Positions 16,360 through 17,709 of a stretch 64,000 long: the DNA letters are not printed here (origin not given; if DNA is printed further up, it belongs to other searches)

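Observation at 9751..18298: Candidate polyprenyl-phospho-heptose glycosylation system: two GT2/GT-C pairs next to a complete GDP-D-glycero-manno-heptose pathway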

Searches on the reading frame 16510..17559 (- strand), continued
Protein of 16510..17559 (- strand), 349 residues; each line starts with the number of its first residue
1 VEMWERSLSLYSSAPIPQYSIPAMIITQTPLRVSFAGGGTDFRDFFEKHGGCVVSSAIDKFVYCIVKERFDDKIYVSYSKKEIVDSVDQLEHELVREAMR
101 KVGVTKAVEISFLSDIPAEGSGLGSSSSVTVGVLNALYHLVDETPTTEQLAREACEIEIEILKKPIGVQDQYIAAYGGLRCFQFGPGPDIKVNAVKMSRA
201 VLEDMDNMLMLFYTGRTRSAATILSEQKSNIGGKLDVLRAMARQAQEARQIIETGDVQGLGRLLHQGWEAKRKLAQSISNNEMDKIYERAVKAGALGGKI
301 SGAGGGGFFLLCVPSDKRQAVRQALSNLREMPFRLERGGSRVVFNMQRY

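Call 94: search_protein_families(library=pfam, proteins=[L063:4117-6003:+, L108:2305-5109:+, L114:4164-5798:+, L114:5801-7882:-, L114:17325-19148:-, L089:1317-2624:+, L128:12736-14322:-, L057:352-3096:-, L060:2445-3950:+, L060:3961-5463:+], max_evalue=0.01)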
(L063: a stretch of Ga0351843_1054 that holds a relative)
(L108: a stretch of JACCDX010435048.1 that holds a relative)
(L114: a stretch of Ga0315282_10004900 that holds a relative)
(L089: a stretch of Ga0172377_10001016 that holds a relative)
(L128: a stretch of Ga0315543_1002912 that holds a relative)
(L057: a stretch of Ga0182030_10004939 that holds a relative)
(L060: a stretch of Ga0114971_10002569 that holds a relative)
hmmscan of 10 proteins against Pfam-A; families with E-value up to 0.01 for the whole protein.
L063:4117-6003:+ (628 aa): 0 families

L108:2305-5109:+ (934 aa): 0 families

L114:4164-5798:+ (544 aa): 1 family
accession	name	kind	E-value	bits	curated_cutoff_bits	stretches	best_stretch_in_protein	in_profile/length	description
PF13428.12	TPR_14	-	0.0078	17.2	23.5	0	465-502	4-41/44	Tetratricopeptide repeat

L114:5801-7882:- (693 aa): 11 families
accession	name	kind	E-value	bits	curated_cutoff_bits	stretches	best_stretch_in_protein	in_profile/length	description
PF14559.12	TPR_19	-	2.5e-06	28.1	25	0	499-541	2-44/68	Tetratricopeptide repeat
PF13432.12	TPR_16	-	3.4e-06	27.8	32.7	0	611-671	6-65/65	Tetratricopeptide repeat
PF13181.12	TPR_8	-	7.9e-05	23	25.7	0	637-668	2-32/34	Tetratricopeptide repeat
PF13424.12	TPR_12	-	0.00014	22.4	30.1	0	638-667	5-33/77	Tetratricopeptide repeat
PF13428.12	TPR_14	-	0.0002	22.2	23.5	0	647-674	11-38/44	Tetratricopeptide repeat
PF25062.1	ARM_TT21_N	-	0.00021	21.5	40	0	604-672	102-169/222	Tetratricopeptide repeat protein 21 N-terminal ARM repeat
PF13231.12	PMT_2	-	0.00088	20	26.1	1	97-231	21-154/160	Dolichyl-phosphate-mannose-protein mannosyltransferase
PF13174.12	TPR_6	-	0.0013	19.7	26.3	0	492-520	4-32/33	Tetratricopeptide repeat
PF07719.23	TPR_2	-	0.0015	18.9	27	0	492-520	5-33/34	Tetratricopeptide repeat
PF13431.12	TPR_17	-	0.0027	18.3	24.4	0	397-424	2-29/34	Tetratricopeptide repeat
PF13374.12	TPR_10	-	0.0056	17.1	27.5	0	638-665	4-30/42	Tetratricopeptide repeat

L114:17325-19148:- (607 aa): 0 families

L089:1317-2624:+ (435 aa): 1 family
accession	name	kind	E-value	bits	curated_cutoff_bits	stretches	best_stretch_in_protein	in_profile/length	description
PF00361.26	Proton_antipo_M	-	3.2e-78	263.3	21.5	1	73-365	1-290/294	NADH:quinone oxidoreductase/Mrp antiporter, TM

L128:12736-14322:- (528 aa): 1 family
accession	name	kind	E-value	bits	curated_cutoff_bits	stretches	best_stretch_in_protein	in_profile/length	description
PF11028.14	TMEM260-like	-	6.5e-32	111.2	24.2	1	56-206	1-167/179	Protein O-mannosyl-transferase TMEM260-like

L057:352-3096:- (914 aa): 1 family
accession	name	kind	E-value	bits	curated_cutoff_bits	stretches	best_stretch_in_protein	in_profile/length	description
PF09586.16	YfhO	-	1.3e-06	27.6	28.5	1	774-882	717-826/835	Bacterial membrane protein YfhO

L060:2445-3950:+ (501 aa): 0 families

L060:3961-5463:+ (500 aa): 0 families

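Call 96: search_protein_families(library=pfam, proteins=[L128:72-2432:+, L128:2891-4177:+, L128:4129-5460:+, L128:5457-6929:+, L128:6941-8914:+, L128:9216-10004:+, L128:14402-15481:-, L063:3168-3908:+, L108:5155-5763:+, L096:11621-12247:+], max_evalue=0.001)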
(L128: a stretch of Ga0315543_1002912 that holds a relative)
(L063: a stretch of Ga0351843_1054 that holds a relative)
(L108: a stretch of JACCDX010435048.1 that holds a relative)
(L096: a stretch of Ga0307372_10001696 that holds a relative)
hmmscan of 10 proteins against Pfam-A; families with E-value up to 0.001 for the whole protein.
L128:72-2432:+ (786 aa): 15 families
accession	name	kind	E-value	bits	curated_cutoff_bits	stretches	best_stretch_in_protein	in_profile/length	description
PF13432.12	TPR_16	-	2.7e-22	79.3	32.7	1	720-775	9-64/65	Tetratricopeptide repeat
PF04932.20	Wzy_C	-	4.6e-21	75.6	31.7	1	225-364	2-149/149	O-Antigen ligase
PF07719.23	TPR_2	-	3.6e-20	70.8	27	3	677-706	5-34/34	Tetratricopeptide repeat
PF13414.12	TPR_11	-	2.2e-19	69.3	26.8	2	721-752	7-38/42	TPR repeat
PF00515.34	TPR_1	-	7.7e-19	67.1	27.8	2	677-706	5-34/34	Tetratricopeptide repeat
PF14559.12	TPR_19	-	4.4e-18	65.8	25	2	721-785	4-68/68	Tetratricopeptide repeat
PF13428.12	TPR_14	-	7.9e-16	57.4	23.5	1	746-785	5-44/44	Tetratricopeptide repeat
PF13181.12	TPR_8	-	4.6e-13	48.6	25.7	0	743-775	2-34/34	Tetratricopeptide repeat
PF13176.12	TPR_7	-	9.6e-13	47.6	27.9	0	714-741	5-34/36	Tetratricopeptide repeat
PF13424.12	TPR_12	-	5e-10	39.9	30.1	1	719-773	14-76/77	Tetratricopeptide repeat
PF13431.12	TPR_17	-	9e-09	35.4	24.4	0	730-762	1-33/34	Tetratricopeptide repeat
PF13174.12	TPR_6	-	3.1e-05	24.8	26.3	0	677-701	4-28/33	Tetratricopeptide repeat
PF14561.12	TPR_20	-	0.00011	22.9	25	0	524-567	4-47/90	Tetratricopeptide repeat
PF03704.23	BTAD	-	0.00012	22.9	22.1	1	513-634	11-122/146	Bacterial transcriptional activator domain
PF09976.15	TPR_21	-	0.00016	21.9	25.5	0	721-781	126-187/193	Tetratricopeptide repeat-like domain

L128:2891-4177:+ (428 aa): 1 family
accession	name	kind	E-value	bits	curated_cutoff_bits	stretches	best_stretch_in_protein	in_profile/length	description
PF13231.12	PMT_2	-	1.3e-10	42.1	26.1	1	82-237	4-157/160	Dolichyl-phosphate-mannose-protein mannosyltransferase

L128:4129-5460:+ (443 aa): 6 families
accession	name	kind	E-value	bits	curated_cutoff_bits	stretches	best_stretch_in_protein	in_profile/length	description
PF13692.12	Glyco_trans_1_4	-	1.9e-33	116.2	27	1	267-403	3-142/142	Glycosyl transferases group 1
PF00534.26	Glycos_transf_1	-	1.3e-19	70.8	26.4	1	257-416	7-171/172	Glycosyl transferases group 1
PF13579.12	Glyco_trans_4_4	-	1.3e-14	55.2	29.7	1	30-226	4-144/158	Glycosyl transferase 4-like domain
PF13439.12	Glyco_transf_4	-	1.8e-13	51.3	28.5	2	34-85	9-56/170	Glycosyltransferase Family 4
PF13524.12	Glyco_trans_1_2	-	3.3e-13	50.3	25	1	296-432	10-143/144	Glycosyl transferase-like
PF20706.3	GT4-conflict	-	1e-05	25.1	26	0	262-376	192-318/385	Family 4 Glycosyltransferase in conflict systems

L128:5457-6929:+ (490 aa): 2 families
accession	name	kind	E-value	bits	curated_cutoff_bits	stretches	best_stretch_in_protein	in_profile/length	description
PF02397.22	Bac_transf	-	2.4e-58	197.1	27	1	297-484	1-178/179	Bacterial sugar transferase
PF13727.12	CoA_binding_3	-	9.2e-15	55.5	25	1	84-259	3-173/175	CoA-binding domain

L128:6941-8914:+ (657 aa): 5 families
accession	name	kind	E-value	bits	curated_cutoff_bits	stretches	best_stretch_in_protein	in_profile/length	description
PF02706.20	Wzz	-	5.2e-10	39.9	25.5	1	17-103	3-90/91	Chain length determinant protein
PF10609.15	ParA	-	7e-08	32.6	27.1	1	349-520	6-176/246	NUBPL iron-transfer P-loop NTPase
PF13614.12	AAA_31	-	9.6e-08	32.6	27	1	359-489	14-149/177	AAA domain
PF01656.29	CbiA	-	7.5e-06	26.4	25.4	1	359-459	11-71/125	CobQ/CobB/MinD/ParA nucleotide binding domain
PF13807.11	GNVR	-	5.5e-05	23.4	27.7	1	234-278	35-79/82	G-rich domain on putative tyrosine kinase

L128:9216-10004:+ (262 aa): 2 families
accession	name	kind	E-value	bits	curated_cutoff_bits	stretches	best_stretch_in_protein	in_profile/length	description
PF00483.29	NTP_transferase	-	6.6e-47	160.6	21.2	1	2-232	1-241/245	Nucleotidyl transferase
PF12804.13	NTP_transf_3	-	1.5e-09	38.7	27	1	3-120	1-111/160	MobA-like NTP transferase domain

L128:14402-15481:- (359 aa): 0 families

L063:3168-3908:+ (247 aa): 1 family
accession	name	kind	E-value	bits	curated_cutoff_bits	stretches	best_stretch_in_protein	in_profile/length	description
PF00535.33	Glycos_transf_2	-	3.7e-20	72.9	23.3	1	8-131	6-128/168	Glycosyl transferase family 2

L108:5155-5763:+ (203 aa): 2 families
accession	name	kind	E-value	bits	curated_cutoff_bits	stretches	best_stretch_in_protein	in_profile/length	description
PF00535.33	Glycos_transf_2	-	3e-24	86.3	23.3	1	2-165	1-167/168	Glycosyl transferase family 2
PF13641.12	Glyco_tranf_2_3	-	3.9e-05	24.2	27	1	1-167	3-176/230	Glycosyltransferase like family 2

L096:11621-12247:+ (209 aa): 2 families
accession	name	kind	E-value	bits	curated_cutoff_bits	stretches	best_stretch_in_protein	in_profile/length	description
PF00535.33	Glycos_transf_2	-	7.6e-29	101.2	23.3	1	2-131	1-129/168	Glycosyl transferase family 2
PF13641.12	Glyco_tranf_2_3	-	3.3e-08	34.3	27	1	2-133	4-132/230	Glycosyltransferase like family 2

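Call 103: search_protein_families(library=pfam, proteins=[L112:618-1844:+, L112:1896-3128:+, L112:4556-5653:-, L112:11006-12280:-, L112:12689-13492:+, L112:13495-14886:-, L112:15052-16329:+, L112:16326-17603:+, L112:17622-18437:+, L112:18991-20796:-], max_evalue=0.001)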
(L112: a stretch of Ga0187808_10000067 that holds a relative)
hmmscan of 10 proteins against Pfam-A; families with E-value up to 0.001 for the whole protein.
L112:618-1844:+ (408 aa): 0 families

L112:1896-3128:+ (410 aa): 5 families
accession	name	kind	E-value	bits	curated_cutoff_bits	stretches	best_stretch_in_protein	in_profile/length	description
PF08484.17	Methyltransf_14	-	3.5e-63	212.6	23.5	1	248-405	2-160/160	C-methyltransferase C-terminal domain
PF08421.16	Methyltransf_13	-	4.5e-23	81.6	31.3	1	7-68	1-62/62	Putative zinc binding domain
PF13489.12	Methyltransf_23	-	5.2e-14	52.7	27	1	102-242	24-163/164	Methyltransferase domain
PF08242.18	Methyltransf_12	-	1.7e-06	29.1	30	1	106-196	2-97/98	Methyltransferase domain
PF08241.18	Methyltransf_11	-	0.00044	21.3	21.2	1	106-197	2-93/95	Methyltransferase domain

L112:4556-5653:- (365 aa): 0 families

L112:11006-12280:- (424 aa): 1 family
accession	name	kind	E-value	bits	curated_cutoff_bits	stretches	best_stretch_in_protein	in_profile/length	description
PF04932.20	Wzy_C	-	4.4e-06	27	31.7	1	211-311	3-104/149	O-Antigen ligase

L112:12689-13492:+ (267 aa): 1 family
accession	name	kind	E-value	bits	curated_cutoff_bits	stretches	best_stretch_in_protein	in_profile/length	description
PF01755.23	Glyco_transf_25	-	5e-19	69.4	24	1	2-169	3-188/199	Glycosyltransferase family 25 (LPS biosynthesis protein)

L112:13495-14886:- (463 aa): 0 families

L112:15052-16329:+ (425 aa): 2 families
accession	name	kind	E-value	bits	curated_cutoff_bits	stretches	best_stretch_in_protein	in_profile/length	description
PF00535.33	Glycos_transf_2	-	1.9e-24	86.9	23.3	1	113-228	1-117/168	Glycosyl transferase family 2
PF10111.15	Glyco_tranf_2_2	-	0.00016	21.7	27.3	1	117-244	7-140/276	Glycosyltransferase like family 2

L112:16326-17603:+ (425 aa): 1 family
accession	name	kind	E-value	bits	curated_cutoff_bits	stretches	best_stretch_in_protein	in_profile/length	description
PF04230.19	PS_pyruv_trans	-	3.6e-23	83.3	25.3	1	27-342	1-280/280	Polysaccharide pyruvyl transferase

L112:17622-18437:+ (271 aa): 7 families
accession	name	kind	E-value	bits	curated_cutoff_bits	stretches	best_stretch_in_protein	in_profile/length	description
PF13489.12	Methyltransf_23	-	1e-10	42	27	1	46-153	7-120/164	Methyltransferase domain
PF08241.18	Methyltransf_11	-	2.1e-08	35.1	21.2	1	64-149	1-95/95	Methyltransferase domain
PF13847.12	Methyltransf_31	-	2.3e-07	31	27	1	59-153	3-113/145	Methyltransferase domain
PF08242.18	Methyltransf_12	-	4.5e-07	30.9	30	1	64-147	1-98/98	Methyltransferase domain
PF13649.12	Methyltransf_25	-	6e-07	30.5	27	1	64-145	2-97/97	Methyltransferase domain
PF07021.18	MetW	-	4.3e-05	23.7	21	1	61-162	15-120/193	Methionine biosynthesis protein MetW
PF02353.26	CMAS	-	0.0004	20.2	27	0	46-159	49-174/273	Mycolic acid cyclopropane synthetase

L112:18991-20796:- (601 aa): 0 families

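Call 104: search_protein_families(library=pfam, proteins=[L124:88-1473:+, L124:2785-3975:+, L124:7101-8036:+, L102:111-1406:+, L102:1429-2754:+, L102:2751-3914:+, L102:3959-4525:+, L102:6188-6880:+, L102:8761-9387:+, L102:14551-16698:-], max_evalue=0.001)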
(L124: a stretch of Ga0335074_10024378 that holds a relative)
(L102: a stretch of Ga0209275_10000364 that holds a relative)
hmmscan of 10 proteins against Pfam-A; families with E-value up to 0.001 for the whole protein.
L124:88-1473:+ (461 aa): 2 families
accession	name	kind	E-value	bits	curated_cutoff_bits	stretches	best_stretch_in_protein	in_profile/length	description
PF13229.12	Beta_helix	-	1.1e-12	48.4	25.9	1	132-270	45-149/158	Right handed beta helix region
PF05048.19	NosD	-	1.2e-07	31.9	23.6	1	120-201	44-127/212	Periplasmic copper-binding protein (NosD)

L124:2785-3975:+ (396 aa): 5 families
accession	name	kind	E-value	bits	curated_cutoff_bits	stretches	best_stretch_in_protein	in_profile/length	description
PF00534.26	Glycos_transf_1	-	3.4e-32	111.8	26.4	1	212-357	14-159/172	Glycosyl transferases group 1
PF13692.12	Glyco_trans_1_4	-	3.1e-31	109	27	1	214-352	2-138/142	Glycosyl transferases group 1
PF20706.3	GT4-conflict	-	3e-10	40.1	26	1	210-357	194-340/385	Family 4 Glycosyltransferase in conflict systems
PF13439.12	Glyco_transf_4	-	1.8e-07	31.8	28.5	1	40-192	7-169/170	Glycosyltransferase Family 4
PF13524.12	Glyco_trans_1_2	-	2.1e-06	28.2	25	1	242-368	12-129/144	Glycosyl transferase-like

L124:7101-8036:+ (311 aa): 0 families

L102:111-1406:+ (431 aa): 2 families
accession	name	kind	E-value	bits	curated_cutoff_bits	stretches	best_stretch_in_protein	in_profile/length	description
PF08241.18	Methyltransf_11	-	3.7e-08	34.3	21.2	1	214-294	6-89/95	Methyltransferase domain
PF13649.12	Methyltransf_25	-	9.5e-06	26.7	27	1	214-293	7-94/97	Methyltransferase domain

L102:1429-2754:+ (441 aa): 1 family
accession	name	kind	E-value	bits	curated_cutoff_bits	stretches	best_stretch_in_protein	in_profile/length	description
PF04932.20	Wzy_C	-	4.2e-07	30.3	31.7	1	229-375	4-149/149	O-Antigen ligase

L102:2751-3914:+ (387 aa): 4 families
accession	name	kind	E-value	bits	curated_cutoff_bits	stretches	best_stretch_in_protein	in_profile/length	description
PF00535.33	Glycos_transf_2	-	4.1e-19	69.6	23.3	1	49-211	2-164/168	Glycosyl transferase family 2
PF13641.12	Glyco_tranf_2_3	-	7.2e-14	52.8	27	1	45-260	1-226/230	Glycosyltransferase like family 2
PF13632.12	Glyco_trans_2_3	-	2.7e-07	31.1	27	1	133-331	8-194/198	Glycosyl transferase family group 2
PF13506.12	Glyco_transf_21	-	8.4e-06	25.8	21.7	1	116-247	22-156/174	Glycosyl transferase family 21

L102:3959-4525:+ (188 aa): 0 families

L102:6188-6880:+ (230 aa): 1 family
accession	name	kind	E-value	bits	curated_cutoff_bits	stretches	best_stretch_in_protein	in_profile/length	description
PF02397.22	Bac_transf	-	8e-47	159.5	27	1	37-224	1-178/179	Bacterial sugar transferase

L102:8761-9387:+ (208 aa): 6 families
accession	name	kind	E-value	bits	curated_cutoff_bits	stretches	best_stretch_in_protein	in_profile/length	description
PF01408.29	GFO_IDH_MocA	-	1.2e-25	91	24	1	2-120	1-120/120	Oxidoreductase family, NAD-binding Rossmann fold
PF22725.1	GFO_IDH_MocA_C3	-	3.5e-19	69.4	27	1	128-201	1-74/124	GFO/IDH/MocA C-terminal domain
PF02894.22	GFO_IDH_MocA_C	-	1.6e-10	41.6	22.9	1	132-199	1-68/218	Oxidoreductase family, C-terminal alpha/beta domain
PF03447.22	NAD_binding_3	-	3e-07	31.6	24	1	8-113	1-110/116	Homoserine dehydrogenase, NAD binding domain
PF02629.25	CoA_binding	-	3.4e-05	25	22.3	1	4-86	6-87/97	CoA binding domain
PF03807.23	F420_oxidored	-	4.8e-05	24.3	21.6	1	4-88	2-87/94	NADP oxidoreductase coenzyme F420-dependent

L102:14551-16698:- (715 aa): 1 family
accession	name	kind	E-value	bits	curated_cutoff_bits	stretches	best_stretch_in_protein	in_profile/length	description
PF00141.28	peroxidase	-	6.3e-72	242.6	27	2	72-377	12-235/237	Peroxidase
